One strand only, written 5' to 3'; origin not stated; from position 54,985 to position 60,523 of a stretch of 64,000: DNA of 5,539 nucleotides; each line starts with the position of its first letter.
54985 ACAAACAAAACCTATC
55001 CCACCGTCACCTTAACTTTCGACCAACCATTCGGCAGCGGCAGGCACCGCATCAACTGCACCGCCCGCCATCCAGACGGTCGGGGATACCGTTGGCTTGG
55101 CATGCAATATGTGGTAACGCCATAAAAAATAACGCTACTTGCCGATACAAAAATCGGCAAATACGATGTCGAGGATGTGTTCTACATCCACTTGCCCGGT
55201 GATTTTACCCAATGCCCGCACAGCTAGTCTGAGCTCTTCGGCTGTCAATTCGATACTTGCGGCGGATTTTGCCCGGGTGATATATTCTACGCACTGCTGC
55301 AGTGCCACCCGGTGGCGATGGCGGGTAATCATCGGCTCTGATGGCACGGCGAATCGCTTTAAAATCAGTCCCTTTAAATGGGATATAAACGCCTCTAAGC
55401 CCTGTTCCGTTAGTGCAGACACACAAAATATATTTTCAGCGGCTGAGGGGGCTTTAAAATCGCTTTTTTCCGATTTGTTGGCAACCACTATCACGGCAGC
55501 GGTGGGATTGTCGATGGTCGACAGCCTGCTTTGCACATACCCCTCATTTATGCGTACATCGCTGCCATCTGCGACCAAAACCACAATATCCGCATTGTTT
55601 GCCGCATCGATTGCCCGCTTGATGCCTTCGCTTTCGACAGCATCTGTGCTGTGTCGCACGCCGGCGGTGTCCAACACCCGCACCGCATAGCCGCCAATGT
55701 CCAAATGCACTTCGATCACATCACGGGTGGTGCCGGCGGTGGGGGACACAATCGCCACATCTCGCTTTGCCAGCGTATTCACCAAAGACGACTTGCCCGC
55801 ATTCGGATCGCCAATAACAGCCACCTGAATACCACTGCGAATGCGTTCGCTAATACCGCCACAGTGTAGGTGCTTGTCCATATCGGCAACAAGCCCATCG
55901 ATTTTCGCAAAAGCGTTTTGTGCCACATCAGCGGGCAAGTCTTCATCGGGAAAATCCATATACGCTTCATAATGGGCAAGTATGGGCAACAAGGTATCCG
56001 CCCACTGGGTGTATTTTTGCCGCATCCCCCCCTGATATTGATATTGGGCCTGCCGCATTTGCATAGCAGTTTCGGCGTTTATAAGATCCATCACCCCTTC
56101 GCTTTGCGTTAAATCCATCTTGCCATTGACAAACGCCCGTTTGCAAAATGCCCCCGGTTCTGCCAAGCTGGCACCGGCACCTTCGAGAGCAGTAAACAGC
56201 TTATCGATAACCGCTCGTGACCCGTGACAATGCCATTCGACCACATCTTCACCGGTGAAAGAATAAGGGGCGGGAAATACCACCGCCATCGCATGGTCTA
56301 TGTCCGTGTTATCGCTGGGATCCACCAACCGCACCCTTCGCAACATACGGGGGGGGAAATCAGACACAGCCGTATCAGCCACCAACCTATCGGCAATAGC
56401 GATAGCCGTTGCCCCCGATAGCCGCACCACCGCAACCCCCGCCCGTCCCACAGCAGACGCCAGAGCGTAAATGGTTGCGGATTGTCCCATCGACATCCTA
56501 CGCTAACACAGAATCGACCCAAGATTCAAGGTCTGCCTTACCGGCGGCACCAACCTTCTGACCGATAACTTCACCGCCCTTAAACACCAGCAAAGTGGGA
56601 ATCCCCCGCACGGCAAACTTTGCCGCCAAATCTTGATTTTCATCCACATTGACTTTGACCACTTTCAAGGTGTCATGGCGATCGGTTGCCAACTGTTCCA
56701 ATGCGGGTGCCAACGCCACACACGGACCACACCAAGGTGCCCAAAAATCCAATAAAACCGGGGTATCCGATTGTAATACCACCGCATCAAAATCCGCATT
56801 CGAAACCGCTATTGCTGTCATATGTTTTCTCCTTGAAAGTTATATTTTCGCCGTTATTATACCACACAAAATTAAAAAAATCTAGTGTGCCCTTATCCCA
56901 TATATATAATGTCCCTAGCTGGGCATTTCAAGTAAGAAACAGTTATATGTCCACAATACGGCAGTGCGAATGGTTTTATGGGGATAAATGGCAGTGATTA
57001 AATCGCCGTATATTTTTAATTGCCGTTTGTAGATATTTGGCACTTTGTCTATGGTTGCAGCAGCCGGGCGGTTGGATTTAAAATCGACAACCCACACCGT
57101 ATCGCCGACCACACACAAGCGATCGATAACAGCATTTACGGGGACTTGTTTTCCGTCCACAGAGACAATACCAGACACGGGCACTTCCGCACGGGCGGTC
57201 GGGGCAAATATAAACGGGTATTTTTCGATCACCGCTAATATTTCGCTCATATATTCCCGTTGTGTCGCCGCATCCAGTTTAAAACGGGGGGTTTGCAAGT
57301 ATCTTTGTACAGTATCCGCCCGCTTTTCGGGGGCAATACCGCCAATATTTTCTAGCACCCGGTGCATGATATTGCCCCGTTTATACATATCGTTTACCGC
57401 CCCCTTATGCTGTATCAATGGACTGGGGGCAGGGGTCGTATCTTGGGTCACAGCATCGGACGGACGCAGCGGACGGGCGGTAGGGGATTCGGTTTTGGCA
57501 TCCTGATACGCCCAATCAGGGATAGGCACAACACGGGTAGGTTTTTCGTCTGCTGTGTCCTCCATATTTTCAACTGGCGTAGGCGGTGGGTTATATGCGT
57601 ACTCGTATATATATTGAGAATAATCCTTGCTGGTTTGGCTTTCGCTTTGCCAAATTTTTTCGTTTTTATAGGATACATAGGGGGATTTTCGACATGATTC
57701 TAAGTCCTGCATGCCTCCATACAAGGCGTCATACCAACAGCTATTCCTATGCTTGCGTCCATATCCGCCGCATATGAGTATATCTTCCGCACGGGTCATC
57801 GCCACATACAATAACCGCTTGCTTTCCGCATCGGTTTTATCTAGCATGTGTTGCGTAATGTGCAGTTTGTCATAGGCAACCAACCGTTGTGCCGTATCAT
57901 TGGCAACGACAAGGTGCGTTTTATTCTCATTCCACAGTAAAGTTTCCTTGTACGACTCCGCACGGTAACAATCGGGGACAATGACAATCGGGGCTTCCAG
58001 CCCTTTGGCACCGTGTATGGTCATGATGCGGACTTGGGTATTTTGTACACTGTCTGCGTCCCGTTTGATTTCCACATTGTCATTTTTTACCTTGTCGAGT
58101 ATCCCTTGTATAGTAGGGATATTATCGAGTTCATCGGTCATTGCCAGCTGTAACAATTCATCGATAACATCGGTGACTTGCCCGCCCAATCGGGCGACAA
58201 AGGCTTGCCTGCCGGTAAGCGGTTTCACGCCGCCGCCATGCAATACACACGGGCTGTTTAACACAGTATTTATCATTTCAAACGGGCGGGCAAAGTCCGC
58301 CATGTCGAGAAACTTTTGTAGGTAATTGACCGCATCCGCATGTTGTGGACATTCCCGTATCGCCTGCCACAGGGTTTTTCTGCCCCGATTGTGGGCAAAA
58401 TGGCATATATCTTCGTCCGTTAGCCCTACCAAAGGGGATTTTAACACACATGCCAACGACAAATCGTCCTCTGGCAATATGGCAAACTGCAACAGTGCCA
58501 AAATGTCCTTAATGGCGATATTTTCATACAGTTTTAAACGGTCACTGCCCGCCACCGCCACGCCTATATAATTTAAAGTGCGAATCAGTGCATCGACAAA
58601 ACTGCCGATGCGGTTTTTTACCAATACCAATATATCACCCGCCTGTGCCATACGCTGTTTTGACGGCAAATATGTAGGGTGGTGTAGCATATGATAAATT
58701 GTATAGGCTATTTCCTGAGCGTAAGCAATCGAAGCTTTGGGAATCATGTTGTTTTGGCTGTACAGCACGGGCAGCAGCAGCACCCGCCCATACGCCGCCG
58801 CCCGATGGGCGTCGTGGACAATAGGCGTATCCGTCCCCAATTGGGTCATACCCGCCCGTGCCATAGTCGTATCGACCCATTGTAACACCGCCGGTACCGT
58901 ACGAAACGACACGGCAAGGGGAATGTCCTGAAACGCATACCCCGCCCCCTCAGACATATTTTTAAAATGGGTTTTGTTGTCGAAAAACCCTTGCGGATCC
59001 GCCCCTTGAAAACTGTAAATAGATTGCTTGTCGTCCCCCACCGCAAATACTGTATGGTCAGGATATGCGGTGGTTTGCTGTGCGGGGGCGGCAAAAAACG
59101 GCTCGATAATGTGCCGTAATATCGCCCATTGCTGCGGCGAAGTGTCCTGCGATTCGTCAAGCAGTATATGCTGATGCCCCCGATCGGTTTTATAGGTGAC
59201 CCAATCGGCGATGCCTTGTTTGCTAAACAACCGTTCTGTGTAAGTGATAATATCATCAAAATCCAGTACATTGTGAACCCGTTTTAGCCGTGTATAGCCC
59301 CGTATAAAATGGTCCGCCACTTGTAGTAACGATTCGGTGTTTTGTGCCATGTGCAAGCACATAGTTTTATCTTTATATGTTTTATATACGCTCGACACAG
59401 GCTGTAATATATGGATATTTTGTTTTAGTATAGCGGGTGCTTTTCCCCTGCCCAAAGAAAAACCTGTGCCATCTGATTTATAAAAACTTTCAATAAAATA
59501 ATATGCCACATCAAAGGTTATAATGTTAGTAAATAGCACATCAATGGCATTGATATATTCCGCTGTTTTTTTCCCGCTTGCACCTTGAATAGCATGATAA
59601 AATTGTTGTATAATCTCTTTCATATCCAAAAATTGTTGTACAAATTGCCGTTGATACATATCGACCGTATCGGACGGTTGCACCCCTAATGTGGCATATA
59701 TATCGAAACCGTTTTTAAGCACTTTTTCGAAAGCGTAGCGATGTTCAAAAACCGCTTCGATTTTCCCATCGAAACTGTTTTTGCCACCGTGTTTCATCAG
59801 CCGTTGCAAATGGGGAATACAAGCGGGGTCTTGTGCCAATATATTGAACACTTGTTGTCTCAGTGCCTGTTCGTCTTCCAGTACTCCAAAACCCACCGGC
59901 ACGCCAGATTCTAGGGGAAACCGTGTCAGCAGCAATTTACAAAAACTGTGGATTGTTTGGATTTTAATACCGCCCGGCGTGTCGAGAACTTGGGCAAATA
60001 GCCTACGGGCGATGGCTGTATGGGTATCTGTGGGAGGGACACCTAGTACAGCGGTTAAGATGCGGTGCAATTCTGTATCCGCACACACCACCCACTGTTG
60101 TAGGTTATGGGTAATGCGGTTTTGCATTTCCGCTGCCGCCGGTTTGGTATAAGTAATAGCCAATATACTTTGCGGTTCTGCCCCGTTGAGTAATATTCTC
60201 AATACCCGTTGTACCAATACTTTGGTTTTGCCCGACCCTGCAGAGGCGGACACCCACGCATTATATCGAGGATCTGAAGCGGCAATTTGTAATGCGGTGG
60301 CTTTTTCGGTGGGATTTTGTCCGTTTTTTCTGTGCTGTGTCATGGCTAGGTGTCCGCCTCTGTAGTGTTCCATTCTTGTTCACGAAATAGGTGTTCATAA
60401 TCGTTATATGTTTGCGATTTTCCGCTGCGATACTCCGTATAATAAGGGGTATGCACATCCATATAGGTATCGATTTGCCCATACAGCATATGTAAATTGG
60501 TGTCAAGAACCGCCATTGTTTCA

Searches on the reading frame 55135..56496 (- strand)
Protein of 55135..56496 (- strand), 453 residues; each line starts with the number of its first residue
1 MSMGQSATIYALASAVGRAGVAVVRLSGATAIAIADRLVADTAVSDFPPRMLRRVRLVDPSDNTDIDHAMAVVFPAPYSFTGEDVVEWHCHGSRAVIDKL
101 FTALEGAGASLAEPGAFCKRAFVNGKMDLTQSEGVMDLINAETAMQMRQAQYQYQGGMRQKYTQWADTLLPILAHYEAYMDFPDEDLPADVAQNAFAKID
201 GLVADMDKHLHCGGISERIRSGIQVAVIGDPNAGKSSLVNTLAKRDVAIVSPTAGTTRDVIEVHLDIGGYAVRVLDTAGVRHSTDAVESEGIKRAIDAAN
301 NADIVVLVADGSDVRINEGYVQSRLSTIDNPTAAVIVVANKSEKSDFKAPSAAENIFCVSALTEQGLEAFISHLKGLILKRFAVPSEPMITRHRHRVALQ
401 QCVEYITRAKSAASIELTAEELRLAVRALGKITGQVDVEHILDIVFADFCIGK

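Call 11: search_protein_families(library=pfam, proteins=[window:55135-56496:-], max_evalue=0.001)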
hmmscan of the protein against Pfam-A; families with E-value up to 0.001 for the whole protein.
window:55135-56496:- (453 aa): 7 families
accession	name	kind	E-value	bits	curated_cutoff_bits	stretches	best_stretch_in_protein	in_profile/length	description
PF12631.12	MnmE_helical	-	1.8e-46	159.4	40.1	1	129-450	1-211/211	MnmE helical domain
PF10396.14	TrmE_N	-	4.2e-36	124.2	29.8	1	8-126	1-117/117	GTP-binding protein TrmE N-terminus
PF01926.29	MMR_HSR1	-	2.2e-23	83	21.9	1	224-341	1-113/113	50S ribosome-binding GTPase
PF02421.24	FeoB_N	-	2.8e-10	40.4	27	1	224-344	2-120/156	Ferrous iron transport protein B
PF00350.29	Dynamin_N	-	4.2e-07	30.6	27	1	225-267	1-42/168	Dynamin family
PF00025.27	Arf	-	0.00021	21.3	22.3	0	223-366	15-149/174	ADP-ribosylation factor family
PF03193.22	RsgA_GTPase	-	0.00053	20.3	30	0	213-281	98-169/174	RsgA GTPase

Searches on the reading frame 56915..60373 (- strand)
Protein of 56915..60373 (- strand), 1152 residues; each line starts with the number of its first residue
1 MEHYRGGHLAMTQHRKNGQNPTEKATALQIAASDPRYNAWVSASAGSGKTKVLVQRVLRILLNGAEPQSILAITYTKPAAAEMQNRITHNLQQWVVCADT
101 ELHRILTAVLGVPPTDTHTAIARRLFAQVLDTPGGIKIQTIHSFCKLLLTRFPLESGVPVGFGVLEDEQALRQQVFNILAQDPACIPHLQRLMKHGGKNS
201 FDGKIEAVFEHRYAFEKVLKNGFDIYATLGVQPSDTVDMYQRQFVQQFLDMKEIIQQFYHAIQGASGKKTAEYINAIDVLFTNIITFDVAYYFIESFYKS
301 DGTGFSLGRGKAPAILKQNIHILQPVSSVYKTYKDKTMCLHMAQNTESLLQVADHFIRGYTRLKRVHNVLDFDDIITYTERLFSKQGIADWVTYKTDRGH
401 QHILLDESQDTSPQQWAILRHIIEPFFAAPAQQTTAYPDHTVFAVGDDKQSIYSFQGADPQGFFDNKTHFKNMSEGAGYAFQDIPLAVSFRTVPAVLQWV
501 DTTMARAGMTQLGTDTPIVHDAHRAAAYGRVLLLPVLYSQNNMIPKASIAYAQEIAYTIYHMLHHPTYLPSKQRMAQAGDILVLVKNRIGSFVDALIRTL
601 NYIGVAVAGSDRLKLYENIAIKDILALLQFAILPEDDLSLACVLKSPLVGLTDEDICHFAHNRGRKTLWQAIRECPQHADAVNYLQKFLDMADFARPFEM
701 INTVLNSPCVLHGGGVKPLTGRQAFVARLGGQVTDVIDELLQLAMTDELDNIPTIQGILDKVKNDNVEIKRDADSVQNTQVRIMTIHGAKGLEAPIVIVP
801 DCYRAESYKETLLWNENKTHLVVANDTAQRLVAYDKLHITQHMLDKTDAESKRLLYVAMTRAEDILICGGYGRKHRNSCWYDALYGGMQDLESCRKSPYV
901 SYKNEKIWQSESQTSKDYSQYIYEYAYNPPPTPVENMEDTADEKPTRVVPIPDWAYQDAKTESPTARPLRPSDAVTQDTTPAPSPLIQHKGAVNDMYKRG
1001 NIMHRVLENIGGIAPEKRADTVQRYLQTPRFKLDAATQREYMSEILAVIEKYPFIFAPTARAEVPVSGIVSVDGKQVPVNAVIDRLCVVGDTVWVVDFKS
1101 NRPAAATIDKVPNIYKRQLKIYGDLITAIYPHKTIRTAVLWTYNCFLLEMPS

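Call 11: search_protein_families(library=pfam, proteins=[window:56915-60373:-], max_evalue=0.001)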
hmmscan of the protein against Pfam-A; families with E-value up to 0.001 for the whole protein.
window:56915-60373:- (1152 aa): 5 families
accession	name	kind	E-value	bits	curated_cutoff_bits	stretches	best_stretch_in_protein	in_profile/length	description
PF00580.27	UvrD-helicase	-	7.9e-48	163.9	23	1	31-470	8-270/271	UvrD/REP helicase N-terminal domain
PF13361.12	UvrD_C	-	2.3e-18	67.2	25.6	2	767-867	273-344/350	UvrD-like helicase C-terminal domain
PF13245.12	AAA_19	-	1.6e-13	51.4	25.1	2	37-106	12-72/134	AAA domain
PF13538.12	UvrD_C_2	-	5.1e-10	39.5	27.4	1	781-810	2-31/52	UvrD-like helicase C-terminal domain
PF12705.13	PDDEXK_1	-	2.6e-07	31.3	22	1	998-1132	36-177/247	PD-(D/E)XK nuclease superfamily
